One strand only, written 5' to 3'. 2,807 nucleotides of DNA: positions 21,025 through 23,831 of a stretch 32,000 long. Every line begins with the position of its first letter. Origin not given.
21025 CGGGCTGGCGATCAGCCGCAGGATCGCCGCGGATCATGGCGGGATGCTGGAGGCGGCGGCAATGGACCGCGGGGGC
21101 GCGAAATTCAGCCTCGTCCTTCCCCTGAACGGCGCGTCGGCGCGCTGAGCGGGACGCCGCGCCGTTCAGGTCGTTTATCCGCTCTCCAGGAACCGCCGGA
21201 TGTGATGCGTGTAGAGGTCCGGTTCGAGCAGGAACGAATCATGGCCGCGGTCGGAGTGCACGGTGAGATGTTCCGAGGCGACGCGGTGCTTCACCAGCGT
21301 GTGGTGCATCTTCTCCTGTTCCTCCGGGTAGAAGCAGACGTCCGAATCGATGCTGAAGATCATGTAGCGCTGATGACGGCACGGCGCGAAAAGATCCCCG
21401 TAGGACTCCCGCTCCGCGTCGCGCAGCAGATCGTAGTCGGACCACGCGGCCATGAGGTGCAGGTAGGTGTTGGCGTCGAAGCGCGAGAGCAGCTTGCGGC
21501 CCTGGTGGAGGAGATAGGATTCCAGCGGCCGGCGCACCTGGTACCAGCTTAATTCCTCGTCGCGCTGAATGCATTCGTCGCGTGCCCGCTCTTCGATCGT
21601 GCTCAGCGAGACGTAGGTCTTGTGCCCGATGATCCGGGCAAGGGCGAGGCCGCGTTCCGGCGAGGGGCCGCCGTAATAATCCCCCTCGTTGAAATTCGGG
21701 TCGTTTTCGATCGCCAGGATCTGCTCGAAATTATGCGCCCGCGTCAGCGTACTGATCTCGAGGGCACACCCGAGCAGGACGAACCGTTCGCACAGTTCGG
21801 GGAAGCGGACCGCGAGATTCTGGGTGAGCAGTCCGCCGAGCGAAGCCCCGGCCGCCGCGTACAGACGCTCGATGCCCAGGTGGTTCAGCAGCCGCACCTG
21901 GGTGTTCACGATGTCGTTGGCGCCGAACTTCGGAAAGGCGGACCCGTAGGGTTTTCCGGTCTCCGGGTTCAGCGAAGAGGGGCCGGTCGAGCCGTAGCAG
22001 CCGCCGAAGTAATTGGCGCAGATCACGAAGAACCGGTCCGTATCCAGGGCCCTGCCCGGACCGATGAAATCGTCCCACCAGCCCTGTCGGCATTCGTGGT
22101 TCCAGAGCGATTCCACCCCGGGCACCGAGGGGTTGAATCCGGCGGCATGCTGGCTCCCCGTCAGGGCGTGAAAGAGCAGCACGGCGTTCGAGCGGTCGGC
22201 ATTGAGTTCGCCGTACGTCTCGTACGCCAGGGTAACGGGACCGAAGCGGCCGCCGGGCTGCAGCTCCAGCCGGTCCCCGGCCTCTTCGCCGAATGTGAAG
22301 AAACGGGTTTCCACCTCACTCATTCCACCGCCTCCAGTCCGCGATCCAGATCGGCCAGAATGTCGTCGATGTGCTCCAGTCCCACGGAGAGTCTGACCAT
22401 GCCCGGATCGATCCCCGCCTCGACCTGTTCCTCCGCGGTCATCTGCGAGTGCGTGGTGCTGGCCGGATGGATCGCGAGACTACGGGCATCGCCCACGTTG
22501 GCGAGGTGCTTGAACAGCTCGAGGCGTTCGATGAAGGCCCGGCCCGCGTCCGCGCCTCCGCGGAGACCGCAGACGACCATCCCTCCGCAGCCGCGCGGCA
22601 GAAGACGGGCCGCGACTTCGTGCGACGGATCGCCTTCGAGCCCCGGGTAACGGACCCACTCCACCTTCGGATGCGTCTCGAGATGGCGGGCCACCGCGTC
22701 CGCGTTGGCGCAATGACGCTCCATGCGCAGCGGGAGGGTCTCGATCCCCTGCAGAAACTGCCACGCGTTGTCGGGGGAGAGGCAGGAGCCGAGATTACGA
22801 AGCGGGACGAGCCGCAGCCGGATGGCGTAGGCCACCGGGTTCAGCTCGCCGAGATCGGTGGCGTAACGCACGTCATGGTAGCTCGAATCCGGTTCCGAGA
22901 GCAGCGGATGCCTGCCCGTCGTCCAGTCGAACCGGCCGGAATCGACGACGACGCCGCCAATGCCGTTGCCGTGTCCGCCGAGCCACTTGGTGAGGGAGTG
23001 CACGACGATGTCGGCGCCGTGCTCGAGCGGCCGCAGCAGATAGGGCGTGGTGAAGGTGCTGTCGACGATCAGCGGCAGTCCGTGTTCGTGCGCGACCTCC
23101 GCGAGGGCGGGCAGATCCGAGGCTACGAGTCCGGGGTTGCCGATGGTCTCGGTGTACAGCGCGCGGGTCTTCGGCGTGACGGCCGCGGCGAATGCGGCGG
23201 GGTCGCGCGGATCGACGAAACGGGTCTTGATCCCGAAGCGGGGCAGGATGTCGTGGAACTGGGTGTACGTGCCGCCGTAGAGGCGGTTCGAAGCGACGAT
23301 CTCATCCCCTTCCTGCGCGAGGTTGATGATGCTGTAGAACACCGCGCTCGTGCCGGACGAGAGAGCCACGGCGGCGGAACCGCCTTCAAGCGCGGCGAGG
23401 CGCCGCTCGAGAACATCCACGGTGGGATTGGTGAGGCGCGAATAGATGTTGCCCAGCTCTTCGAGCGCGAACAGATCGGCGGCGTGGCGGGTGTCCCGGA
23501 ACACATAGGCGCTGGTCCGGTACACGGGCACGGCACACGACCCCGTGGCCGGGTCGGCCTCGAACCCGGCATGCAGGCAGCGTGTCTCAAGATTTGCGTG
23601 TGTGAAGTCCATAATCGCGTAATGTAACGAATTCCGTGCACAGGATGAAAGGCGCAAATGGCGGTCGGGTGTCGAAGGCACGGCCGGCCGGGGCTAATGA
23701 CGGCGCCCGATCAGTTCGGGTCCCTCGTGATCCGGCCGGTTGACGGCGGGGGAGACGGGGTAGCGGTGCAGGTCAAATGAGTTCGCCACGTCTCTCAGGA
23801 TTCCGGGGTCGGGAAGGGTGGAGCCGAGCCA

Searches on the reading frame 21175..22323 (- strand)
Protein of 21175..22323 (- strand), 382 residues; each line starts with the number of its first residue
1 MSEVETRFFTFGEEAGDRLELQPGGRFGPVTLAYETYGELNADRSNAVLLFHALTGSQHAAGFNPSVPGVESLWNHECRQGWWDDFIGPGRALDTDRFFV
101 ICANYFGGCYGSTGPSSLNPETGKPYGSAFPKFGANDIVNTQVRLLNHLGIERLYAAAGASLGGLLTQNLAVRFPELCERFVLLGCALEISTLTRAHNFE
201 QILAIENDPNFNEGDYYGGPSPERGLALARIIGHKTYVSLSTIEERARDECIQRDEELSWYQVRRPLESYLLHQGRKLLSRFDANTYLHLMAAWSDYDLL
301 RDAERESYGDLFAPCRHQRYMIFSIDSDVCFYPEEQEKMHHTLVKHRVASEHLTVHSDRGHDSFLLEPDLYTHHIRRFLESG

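Call 61: search_protein_families(library=pfam, proteins=[window:21175-22323:-], max_evalue=0.00001)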
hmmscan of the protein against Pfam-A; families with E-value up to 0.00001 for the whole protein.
window:21175-22323:- (382 aa): 1 family
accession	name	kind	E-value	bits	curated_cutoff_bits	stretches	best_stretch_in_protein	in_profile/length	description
PF00561.26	Abhydrolase_1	-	2.7e-17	63.7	25.8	1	47-368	2-245/245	alpha/beta hydrolase fold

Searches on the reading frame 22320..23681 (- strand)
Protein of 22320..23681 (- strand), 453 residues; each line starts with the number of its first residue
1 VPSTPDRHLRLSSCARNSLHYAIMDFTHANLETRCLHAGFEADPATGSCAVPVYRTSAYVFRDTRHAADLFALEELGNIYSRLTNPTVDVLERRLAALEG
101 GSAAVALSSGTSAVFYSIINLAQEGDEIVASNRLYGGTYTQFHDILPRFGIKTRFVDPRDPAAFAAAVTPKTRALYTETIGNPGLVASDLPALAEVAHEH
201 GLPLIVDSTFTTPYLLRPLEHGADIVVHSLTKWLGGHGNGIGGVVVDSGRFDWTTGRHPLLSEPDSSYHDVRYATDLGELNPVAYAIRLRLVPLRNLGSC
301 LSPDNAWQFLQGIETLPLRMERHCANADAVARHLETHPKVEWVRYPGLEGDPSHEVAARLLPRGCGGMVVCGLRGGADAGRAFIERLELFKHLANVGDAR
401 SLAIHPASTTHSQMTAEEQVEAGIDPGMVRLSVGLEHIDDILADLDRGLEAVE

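Call 61: search_protein_families(library=pfam, proteins=[window:22320-23681:-], max_evalue=0.00001)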
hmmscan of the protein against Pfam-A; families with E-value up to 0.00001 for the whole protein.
window:22320-23681:- (453 aa): 3 families
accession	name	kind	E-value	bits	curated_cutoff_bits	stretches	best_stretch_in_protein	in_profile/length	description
PF01053.26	Cys_Met_Meta_PP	-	1.9e-130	435.3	27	1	32-450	1-381/381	Cys/Met metabolism PLP-dependent enzyme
PF01041.23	DegT_DnrJ_EryC1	-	5.9e-11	42.6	19.8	1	85-208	23-146/360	DegT/DnrJ/EryC1/StrS aminotransferase family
PF00155.27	Aminotran_1_2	-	2.4e-06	27.4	19.7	1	87-248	42-235/361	Aminotransferase class I and II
